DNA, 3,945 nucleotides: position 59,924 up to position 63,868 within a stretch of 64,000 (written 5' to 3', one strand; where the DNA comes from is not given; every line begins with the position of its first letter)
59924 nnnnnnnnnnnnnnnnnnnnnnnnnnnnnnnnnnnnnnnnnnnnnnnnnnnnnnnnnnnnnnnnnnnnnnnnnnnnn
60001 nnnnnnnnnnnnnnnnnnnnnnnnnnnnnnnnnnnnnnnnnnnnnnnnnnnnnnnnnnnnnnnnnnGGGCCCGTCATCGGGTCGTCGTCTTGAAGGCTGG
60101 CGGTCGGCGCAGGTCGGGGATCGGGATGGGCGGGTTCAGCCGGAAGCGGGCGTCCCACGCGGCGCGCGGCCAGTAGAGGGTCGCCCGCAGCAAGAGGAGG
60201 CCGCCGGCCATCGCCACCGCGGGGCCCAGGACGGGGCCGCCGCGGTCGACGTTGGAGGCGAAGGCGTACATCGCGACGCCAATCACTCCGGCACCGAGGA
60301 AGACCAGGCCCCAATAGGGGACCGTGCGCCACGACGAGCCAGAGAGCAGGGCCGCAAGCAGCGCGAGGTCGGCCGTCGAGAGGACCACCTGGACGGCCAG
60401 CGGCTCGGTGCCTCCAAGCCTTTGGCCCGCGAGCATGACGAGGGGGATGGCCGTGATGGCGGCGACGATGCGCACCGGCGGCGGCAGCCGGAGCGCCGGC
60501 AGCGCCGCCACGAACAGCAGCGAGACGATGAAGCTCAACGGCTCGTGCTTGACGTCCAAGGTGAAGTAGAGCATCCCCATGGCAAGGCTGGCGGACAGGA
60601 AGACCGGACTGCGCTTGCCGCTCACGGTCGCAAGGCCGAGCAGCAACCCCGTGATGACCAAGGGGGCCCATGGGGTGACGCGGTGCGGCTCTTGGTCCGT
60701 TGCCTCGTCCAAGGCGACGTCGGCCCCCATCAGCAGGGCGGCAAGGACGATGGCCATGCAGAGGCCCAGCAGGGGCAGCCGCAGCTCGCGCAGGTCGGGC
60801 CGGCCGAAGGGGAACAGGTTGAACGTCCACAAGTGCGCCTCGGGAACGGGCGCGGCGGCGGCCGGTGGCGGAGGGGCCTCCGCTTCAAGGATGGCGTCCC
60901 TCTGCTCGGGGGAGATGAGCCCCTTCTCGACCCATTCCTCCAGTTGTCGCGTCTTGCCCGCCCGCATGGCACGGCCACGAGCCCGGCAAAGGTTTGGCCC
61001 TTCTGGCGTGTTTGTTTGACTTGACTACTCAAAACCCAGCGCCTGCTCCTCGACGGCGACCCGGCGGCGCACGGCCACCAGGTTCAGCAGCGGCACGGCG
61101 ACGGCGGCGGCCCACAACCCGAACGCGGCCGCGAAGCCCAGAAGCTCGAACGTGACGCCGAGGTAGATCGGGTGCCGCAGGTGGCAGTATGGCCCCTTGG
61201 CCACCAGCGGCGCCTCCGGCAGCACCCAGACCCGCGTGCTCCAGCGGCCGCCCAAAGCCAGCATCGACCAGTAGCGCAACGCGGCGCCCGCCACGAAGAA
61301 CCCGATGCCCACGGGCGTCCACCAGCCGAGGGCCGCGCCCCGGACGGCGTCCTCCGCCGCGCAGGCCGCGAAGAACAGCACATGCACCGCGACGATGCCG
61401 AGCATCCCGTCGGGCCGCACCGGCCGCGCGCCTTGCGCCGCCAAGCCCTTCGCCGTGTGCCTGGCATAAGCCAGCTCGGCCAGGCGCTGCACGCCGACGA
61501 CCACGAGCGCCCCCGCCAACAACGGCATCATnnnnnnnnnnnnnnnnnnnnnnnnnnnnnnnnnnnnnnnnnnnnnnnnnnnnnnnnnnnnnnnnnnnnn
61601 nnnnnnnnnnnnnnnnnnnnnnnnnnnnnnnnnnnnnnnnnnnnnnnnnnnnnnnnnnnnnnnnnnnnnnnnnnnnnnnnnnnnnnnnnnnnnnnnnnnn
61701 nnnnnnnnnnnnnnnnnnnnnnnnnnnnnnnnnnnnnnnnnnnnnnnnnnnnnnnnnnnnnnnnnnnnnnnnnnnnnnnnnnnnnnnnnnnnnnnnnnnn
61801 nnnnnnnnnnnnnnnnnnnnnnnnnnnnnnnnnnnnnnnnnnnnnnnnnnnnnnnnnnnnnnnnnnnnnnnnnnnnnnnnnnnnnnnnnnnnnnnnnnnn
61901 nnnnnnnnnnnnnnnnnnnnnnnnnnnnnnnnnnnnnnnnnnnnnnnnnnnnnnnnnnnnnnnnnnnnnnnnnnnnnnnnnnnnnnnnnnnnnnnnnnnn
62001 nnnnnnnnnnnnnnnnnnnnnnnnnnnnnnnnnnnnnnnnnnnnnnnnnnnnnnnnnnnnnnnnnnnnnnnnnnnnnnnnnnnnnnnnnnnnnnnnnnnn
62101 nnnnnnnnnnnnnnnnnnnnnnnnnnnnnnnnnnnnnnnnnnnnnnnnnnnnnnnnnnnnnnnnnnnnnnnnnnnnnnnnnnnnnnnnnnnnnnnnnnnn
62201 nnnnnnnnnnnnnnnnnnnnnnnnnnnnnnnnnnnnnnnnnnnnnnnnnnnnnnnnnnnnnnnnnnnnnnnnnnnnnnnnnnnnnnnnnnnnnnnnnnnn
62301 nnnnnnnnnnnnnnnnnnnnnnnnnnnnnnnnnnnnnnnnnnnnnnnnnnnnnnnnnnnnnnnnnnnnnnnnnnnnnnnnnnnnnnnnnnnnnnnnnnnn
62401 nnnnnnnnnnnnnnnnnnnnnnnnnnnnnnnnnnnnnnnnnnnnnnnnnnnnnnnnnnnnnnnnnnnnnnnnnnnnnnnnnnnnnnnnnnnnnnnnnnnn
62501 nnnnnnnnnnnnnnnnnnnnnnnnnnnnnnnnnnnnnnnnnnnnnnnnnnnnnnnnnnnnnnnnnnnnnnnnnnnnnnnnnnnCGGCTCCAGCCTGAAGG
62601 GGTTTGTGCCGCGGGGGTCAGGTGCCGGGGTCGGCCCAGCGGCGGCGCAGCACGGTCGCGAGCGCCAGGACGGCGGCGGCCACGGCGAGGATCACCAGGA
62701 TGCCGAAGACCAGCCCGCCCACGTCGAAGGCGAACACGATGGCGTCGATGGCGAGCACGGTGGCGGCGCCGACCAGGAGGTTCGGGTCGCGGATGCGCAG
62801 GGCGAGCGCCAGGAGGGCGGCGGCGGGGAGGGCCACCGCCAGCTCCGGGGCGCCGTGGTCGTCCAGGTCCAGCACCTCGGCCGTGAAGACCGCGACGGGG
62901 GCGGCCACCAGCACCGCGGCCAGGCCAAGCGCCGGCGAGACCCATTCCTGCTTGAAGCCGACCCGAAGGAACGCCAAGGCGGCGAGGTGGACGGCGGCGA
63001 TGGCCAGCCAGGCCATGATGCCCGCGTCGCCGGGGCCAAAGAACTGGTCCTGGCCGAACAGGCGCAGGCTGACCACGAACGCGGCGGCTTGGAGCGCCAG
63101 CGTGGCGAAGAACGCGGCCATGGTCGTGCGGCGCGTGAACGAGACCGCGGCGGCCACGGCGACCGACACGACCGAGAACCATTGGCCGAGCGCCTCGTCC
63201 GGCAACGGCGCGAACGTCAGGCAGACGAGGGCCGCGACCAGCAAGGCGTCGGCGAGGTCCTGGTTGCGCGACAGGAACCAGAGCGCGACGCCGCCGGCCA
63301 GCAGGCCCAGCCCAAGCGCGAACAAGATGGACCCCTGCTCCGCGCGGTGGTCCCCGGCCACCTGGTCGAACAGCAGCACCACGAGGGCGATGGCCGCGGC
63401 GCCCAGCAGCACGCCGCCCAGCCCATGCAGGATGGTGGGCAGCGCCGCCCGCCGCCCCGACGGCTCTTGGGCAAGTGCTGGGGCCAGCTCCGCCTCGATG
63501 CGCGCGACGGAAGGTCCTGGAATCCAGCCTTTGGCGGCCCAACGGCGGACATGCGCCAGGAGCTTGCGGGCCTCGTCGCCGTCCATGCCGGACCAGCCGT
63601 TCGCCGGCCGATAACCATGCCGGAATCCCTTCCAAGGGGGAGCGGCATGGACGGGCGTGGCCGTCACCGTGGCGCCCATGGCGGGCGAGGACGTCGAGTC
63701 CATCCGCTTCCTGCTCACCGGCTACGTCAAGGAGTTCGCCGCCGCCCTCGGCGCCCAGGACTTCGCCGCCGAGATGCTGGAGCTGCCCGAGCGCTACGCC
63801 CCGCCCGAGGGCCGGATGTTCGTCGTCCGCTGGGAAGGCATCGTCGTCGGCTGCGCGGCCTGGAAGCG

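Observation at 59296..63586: Type III polyketide synthase translationally coupled to an ICMT-like membrane methyltransferase, flanked by paralogous membrane proteins (archaeal BpsA/BpsB-like cluster)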

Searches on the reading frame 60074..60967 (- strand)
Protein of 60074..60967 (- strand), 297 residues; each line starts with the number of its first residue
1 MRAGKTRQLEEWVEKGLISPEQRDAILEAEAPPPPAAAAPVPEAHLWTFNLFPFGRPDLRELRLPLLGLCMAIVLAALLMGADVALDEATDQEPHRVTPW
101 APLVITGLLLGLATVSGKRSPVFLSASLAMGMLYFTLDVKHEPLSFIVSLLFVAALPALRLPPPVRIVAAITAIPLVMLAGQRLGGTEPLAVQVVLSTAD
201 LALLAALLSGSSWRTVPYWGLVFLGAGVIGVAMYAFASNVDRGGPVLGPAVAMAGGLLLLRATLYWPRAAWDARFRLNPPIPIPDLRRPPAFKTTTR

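Call 3: search_protein_families(library=pfam, proteins=[window:60074-60967:-], max_evalue=0.01)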
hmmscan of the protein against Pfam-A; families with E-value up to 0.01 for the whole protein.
window:60074-60967:- (297 aa): 0 families

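Call 4: search_protein_families(library=ncbifam, proteins=[window:60074-60967:-], max_evalue=0.01)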
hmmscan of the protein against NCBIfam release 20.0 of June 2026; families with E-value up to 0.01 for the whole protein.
window:60074-60967:- (297 aa): 0 families

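Call 50: search_protein_families(library=pfam, proteins=[window:60074-60967:-], max_evalue=10)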
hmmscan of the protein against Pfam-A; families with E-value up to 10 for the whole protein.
window:60074-60967:- (297 aa): 1 family
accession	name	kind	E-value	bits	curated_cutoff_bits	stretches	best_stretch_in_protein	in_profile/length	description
PF09925.14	DUF2157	-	0.087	13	32.4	1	10-31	1-22/146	Predicted membrane protein (DUF2157)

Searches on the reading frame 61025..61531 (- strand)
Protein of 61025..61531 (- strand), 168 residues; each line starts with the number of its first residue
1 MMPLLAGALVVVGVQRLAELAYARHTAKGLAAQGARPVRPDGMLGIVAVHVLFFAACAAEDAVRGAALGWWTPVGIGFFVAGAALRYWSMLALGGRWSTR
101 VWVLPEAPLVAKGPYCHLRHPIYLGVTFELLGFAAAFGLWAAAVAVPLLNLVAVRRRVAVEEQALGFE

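Call 3: search_protein_families(library=pfam, proteins=[window:61025-61531:-], max_evalue=0.01)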
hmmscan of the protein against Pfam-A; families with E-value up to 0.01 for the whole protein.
window:61025-61531:- (168 aa): 2 families
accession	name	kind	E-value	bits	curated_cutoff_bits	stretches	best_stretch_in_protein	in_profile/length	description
PF04140.19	ICMT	-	1.8e-18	67.1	24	1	76-165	2-93/95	Isoprenylcysteine carboxyl methyltransferase (ICMT) family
PF04191.18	PEMT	-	8.3e-08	33.1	25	1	74-164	5-97/105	Phospholipid methyltransferase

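Call 4: search_protein_families(library=ncbifam, proteins=[window:61025-61531:-], max_evalue=0.01)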
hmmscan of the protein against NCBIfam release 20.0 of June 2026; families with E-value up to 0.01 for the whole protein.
window:61025-61531:- (168 aa): 1 family
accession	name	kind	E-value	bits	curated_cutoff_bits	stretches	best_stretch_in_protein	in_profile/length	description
NF040696.1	isopcys_mtase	equivalog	3.1e-07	30.5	160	1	45-163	49-166/190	protein-S-isoprenylcysteine O-methyltransferase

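Call 37: search_solved_structures(query=window:61025-61531:-, max_evalue=0.1, show_alignments=2)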
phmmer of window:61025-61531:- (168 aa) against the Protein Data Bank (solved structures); distinct sequences matched with E-value up to 0.1: 2.
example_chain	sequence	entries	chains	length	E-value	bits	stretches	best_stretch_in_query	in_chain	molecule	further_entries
8xku_G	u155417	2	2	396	0.0066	19.6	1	67-148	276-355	AtTam46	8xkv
5vg9_A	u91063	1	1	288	0.038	17.2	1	61-163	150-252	Protein-S-isoprenylcysteine O-methyltransferase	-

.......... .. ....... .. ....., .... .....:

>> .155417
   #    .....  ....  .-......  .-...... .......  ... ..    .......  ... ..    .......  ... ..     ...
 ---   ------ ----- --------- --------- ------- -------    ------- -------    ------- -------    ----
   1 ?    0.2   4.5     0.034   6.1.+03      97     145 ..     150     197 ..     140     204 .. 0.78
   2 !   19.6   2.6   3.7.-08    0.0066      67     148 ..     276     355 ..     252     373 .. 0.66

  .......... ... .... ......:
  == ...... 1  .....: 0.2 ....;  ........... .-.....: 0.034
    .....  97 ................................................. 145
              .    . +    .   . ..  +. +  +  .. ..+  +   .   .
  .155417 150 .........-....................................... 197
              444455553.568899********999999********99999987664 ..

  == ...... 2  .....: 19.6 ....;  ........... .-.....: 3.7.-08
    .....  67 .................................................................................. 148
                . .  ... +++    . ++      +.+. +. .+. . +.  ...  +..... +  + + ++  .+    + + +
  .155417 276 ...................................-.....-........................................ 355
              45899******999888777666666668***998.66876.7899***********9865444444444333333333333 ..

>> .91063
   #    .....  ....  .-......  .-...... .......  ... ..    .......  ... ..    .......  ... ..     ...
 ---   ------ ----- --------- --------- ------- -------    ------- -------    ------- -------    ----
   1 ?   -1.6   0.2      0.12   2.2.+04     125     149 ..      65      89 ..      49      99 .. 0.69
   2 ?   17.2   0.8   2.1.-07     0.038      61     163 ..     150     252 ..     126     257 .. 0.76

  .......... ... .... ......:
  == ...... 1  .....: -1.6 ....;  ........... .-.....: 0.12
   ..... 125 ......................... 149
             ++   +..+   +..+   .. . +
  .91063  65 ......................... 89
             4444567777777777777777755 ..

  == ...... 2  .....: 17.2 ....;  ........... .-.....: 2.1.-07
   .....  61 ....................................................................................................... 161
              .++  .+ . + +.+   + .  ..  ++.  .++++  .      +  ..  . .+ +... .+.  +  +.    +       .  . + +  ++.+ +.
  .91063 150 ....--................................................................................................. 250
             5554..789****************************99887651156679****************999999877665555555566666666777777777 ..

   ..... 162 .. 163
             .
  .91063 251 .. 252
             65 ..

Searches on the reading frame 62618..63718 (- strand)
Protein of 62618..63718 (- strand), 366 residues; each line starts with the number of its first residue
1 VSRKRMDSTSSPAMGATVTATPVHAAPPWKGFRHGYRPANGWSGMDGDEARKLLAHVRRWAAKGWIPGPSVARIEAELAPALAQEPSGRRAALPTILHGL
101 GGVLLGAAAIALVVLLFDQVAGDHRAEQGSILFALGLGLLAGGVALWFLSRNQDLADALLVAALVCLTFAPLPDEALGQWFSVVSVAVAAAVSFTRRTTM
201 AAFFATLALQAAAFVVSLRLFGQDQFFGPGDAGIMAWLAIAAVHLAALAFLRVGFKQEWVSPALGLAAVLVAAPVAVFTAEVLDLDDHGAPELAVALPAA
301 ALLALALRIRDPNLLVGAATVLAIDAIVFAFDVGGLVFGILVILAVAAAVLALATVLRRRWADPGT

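Call 3: search_protein_families(library=pfam, proteins=[window:62618-63718:-], max_evalue=0.01)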
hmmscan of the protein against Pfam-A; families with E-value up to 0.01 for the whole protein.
window:62618-63718:- (366 aa): 2 families
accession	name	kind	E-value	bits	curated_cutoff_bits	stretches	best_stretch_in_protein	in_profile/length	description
PF09925.14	DUF2157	-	8.9e-06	25.9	32.4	1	59-167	2-105/146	Predicted membrane protein (DUF2157)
PF10101.14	DUF2339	-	0.0025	17.1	33.6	0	103-218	220-342/659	Predicted membrane protein (DUF2339)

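Call 4: search_protein_families(library=ncbifam, proteins=[window:62618-63718:-], max_evalue=0.01)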
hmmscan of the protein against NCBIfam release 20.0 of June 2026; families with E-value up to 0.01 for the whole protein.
window:62618-63718:- (366 aa): 0 families

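Call 50: search_protein_families(library=pfam, proteins=[window:62618-63586:-], max_evalue=10)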
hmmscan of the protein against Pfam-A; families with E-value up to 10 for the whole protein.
window:62618-63586:- (322 aa): 2 families
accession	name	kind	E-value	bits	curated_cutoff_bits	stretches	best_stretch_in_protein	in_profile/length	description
PF09925.14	DUF2157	-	3.3e-06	27.3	32.4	1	15-123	2-105/146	Predicted membrane protein (DUF2157)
PF10101.14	DUF2339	-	0.0071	15.6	33.6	2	59-174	220-342/659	Predicted membrane protein (DUF2339)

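Call 71: find_homologous_proteins(query=window:62618-63586:-, max_evalue=0.001)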
Query window:62618-63586:- (322 aa): 11 proteins with E <= 0.001 among 8000 candidates.
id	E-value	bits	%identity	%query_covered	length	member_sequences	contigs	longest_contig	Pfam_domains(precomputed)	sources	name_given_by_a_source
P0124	6.9e-190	648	100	100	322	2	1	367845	PF09925.15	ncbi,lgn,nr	ncbi:MAG: hypothetical protein QOD77_152 [Thermoplasmata archaeon]|nr:hypothetical protein [Thermopl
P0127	1.2e-117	411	67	99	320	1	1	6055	PF09925.15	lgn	-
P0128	2.0e-38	151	44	99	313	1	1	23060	PF09925.15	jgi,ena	-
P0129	9.3e-29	119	36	97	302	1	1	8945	-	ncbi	-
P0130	8.5e-23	100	34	98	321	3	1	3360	-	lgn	-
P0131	2.3e-22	98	33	98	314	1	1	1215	PF09925.15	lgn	-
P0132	2.5e-12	65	26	96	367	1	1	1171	PF09925.15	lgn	-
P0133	2.7e-11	62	27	92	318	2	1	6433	PF09925.15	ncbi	-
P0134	3.2e-11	62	28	95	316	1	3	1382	PF09925.15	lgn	-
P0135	5.3e-11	61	28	95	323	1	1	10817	PF09925.15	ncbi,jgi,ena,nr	ncbi:MAG TPA: hypothetical protein VNZ52_11800 [Candidatus Thermoplasmatota archaeon]|nr:hypothetica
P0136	2.3e-10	59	33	38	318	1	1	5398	PF09925.15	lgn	-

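Call 74: find_encoding_contigs(protein=P0135, flank=6000, max_places=1)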
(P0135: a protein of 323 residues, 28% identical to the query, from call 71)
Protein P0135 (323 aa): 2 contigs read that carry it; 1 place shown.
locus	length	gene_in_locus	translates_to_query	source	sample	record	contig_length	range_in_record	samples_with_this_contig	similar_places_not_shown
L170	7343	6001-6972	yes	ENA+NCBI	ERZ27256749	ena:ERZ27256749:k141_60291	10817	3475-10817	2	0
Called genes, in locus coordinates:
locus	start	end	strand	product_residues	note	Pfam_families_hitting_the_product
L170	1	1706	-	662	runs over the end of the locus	PF00012:HSP70, PF06723:MreB_Mbl, PF02782:FGGY_C (weak)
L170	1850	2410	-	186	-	PF01025:GrpE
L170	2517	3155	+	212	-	PF12850:Metallophos_2 (weak)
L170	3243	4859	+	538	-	PF00890:FAD_binding_2 (faint), PF01266:DAO, PF12831:FAD_oxidored, PF16901:DAO_C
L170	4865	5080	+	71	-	-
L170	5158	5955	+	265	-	-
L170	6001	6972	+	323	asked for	PF09925:DUF2157 (weak)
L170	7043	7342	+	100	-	?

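Call 75: find_encoding_contigs(protein=P0129, flank=6000, max_places=1)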
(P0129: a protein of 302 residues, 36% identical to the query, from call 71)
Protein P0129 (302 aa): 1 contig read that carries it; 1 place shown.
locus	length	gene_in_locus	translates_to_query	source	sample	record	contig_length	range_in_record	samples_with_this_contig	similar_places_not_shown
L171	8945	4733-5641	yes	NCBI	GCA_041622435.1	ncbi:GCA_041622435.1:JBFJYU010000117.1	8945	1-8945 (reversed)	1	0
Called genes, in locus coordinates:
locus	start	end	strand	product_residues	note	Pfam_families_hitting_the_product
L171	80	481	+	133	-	PF00903:Glyoxalase (weak), PF18029:Glyoxalase_6 (weak)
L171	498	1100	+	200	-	-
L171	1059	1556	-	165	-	PF13527:Acetyltransf_9 (faint), PF00583:Acetyltransf_1, PF13673:Acetyltransf_10, PF13508:Acetyltransf_7, PF14542:Acetyltransf_CG (weak), PF08445:FR47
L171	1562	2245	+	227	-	-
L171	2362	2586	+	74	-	-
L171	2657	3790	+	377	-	PF00266:Aminotran_5, PF01053:Cys_Met_Meta_PP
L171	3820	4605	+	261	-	-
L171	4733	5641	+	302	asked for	-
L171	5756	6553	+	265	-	PF00994:MoCF_biosynth, PF24102:FLAD1_M (weak)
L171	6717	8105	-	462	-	PF12840:HTH_20 (weak), PF13412:HTH_24 (faint), PF24266:HTH_HVO_0163_N, PF09339:HTH_IclR (faint), PF12802:MarR_2 (faint)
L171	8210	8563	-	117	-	-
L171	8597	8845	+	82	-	-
